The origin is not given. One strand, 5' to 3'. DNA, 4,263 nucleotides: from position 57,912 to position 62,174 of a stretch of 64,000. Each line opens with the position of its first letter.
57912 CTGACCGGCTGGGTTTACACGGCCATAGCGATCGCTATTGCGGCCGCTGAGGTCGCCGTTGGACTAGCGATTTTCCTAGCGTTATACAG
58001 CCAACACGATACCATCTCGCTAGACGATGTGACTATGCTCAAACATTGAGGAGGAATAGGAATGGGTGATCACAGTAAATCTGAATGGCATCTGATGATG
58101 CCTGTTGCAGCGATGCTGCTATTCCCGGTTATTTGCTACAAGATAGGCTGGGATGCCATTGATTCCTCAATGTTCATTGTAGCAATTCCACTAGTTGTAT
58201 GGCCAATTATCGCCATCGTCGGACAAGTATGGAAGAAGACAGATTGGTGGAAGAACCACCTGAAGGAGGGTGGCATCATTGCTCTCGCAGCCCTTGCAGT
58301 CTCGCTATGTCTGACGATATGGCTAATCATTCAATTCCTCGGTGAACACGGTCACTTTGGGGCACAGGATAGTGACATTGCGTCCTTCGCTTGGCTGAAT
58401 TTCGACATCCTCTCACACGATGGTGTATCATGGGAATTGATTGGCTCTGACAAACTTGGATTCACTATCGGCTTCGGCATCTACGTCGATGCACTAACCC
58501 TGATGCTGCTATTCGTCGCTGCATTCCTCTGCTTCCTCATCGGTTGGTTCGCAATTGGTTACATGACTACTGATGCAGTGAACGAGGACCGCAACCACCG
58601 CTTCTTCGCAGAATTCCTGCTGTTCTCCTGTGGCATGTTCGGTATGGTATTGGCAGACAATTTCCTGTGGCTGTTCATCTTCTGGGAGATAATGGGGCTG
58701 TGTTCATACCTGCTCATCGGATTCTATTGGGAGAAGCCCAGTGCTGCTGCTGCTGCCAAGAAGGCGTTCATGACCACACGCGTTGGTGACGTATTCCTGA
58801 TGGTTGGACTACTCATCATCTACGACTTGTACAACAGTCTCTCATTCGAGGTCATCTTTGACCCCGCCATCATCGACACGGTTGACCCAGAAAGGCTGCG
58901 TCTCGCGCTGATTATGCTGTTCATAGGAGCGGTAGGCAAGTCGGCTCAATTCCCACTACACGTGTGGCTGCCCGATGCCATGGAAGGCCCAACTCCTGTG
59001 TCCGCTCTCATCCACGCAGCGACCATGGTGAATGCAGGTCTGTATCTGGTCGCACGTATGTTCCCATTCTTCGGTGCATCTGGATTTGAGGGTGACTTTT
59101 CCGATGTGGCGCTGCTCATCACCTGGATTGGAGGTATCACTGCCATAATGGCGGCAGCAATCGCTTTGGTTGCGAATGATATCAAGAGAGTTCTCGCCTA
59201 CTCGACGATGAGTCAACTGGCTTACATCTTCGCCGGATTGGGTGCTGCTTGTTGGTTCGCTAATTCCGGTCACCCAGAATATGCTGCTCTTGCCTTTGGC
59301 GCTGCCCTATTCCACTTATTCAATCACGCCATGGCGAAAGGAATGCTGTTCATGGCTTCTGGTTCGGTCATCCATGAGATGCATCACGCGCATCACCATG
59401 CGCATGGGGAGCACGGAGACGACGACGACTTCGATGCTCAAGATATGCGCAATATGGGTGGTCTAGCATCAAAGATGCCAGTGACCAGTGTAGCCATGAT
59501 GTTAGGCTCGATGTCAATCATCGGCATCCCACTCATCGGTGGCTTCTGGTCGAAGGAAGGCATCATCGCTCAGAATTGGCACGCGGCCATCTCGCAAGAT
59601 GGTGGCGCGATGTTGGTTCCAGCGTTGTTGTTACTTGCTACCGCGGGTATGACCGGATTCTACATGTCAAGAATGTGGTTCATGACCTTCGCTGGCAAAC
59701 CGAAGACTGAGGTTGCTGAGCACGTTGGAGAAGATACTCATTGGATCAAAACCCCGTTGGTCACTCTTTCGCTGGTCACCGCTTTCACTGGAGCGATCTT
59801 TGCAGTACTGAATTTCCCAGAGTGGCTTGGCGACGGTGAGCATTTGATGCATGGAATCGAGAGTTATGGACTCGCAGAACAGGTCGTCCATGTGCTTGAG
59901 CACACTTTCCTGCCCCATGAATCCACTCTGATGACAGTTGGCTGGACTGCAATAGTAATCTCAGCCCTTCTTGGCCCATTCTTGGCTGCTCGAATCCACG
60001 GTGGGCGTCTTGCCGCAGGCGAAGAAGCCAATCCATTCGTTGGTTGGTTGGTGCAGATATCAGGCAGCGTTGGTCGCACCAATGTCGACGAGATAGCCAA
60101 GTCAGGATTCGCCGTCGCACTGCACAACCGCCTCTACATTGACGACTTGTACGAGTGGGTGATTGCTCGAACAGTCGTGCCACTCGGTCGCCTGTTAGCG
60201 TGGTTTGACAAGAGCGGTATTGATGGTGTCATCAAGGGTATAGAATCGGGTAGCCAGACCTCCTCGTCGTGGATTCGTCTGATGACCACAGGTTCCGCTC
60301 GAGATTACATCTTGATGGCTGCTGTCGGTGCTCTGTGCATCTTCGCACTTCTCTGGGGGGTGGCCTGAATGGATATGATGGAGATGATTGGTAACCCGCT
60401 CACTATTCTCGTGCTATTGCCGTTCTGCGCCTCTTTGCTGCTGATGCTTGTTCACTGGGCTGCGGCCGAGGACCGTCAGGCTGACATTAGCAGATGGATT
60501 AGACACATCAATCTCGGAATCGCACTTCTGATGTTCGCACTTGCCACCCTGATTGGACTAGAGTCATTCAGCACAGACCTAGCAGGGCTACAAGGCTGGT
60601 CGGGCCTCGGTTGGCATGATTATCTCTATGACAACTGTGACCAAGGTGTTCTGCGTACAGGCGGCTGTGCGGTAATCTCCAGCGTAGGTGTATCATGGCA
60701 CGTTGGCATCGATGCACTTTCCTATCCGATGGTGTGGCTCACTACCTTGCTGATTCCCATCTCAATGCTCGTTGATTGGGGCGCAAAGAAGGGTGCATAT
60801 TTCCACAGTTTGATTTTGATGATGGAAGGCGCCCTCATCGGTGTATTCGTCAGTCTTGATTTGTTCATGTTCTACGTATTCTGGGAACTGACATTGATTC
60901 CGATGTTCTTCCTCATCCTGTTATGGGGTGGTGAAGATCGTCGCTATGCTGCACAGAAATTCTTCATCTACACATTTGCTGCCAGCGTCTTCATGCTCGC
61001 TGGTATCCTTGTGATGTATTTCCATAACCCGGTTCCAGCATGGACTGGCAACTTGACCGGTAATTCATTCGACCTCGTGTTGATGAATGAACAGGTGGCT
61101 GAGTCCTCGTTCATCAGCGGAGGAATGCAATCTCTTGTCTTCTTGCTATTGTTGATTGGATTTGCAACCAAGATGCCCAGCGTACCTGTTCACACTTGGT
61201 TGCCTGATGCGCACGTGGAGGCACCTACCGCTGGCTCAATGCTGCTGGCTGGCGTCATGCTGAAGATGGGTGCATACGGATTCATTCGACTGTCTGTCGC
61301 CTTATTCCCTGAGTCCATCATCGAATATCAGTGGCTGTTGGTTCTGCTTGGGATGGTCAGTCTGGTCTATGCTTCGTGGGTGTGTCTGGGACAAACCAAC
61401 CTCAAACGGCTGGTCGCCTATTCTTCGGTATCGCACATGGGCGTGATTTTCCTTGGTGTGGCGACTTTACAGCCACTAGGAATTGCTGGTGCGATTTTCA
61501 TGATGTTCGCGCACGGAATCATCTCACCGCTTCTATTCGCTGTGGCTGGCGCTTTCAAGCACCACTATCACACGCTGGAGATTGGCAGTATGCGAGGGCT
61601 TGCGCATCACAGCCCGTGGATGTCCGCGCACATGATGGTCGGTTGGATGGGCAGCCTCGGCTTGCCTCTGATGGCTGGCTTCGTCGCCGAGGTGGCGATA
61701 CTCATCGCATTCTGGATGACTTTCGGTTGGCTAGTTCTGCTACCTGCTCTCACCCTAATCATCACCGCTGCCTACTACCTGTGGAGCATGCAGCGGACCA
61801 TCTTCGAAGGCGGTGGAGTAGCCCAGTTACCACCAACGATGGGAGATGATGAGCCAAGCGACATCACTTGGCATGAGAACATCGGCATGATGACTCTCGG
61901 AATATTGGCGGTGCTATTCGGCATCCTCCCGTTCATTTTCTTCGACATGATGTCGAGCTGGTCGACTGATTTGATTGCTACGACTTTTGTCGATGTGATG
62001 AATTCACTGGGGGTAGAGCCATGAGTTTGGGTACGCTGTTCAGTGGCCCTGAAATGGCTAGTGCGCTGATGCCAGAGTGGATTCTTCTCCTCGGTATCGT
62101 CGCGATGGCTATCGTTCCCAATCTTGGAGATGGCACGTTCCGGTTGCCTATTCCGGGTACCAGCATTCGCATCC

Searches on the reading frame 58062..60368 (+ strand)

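Call 7: search_protein_families(library=pfam, proteins=[window:58062-60368:+], max_evalue=0.01)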
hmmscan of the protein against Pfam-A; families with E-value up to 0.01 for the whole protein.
window:58062-60368:+ (768 aa): 2 families
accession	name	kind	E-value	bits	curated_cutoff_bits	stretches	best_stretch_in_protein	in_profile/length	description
PF00361.26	Proton_antipo_M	-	9.5e-72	242.1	21.5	1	198-508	1-278/294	NADH:quinone oxidoreductase/Mrp antiporter, TM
PF00662.26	Proton_antipo_N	-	1.8e-09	37.8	24.5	1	134-182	7-51/51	NADH-Ubiquinone oxidoreductase (complex I), chain 5 N-terminus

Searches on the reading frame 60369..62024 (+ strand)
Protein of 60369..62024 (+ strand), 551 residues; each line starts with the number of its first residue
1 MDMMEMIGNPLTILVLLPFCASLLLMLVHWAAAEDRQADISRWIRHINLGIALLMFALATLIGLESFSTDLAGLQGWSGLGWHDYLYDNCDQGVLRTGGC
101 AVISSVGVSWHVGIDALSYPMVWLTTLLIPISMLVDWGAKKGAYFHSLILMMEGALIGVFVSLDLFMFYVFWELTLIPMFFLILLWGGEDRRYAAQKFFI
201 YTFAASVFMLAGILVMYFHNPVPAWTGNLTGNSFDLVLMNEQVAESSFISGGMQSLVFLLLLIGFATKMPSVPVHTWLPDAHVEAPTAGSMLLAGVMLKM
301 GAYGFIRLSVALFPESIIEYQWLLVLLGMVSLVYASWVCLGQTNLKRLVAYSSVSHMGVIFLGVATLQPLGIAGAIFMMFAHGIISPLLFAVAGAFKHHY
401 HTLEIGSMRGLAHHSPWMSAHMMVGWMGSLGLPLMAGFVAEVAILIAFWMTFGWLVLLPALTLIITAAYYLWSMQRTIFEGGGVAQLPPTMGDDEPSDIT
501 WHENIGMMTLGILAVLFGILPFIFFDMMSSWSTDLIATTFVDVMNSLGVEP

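Call 7: search_protein_families(library=pfam, proteins=[window:60369-62024:+], max_evalue=0.01)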
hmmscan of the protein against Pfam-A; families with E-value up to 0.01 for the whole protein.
window:60369-62024:+ (551 aa): 1 family
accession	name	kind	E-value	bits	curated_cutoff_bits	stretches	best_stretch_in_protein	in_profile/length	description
PF00361.26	Proton_antipo_M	-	9.8e-72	242.1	21.5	1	162-458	1-285/294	NADH:quinone oxidoreductase/Mrp antiporter, TM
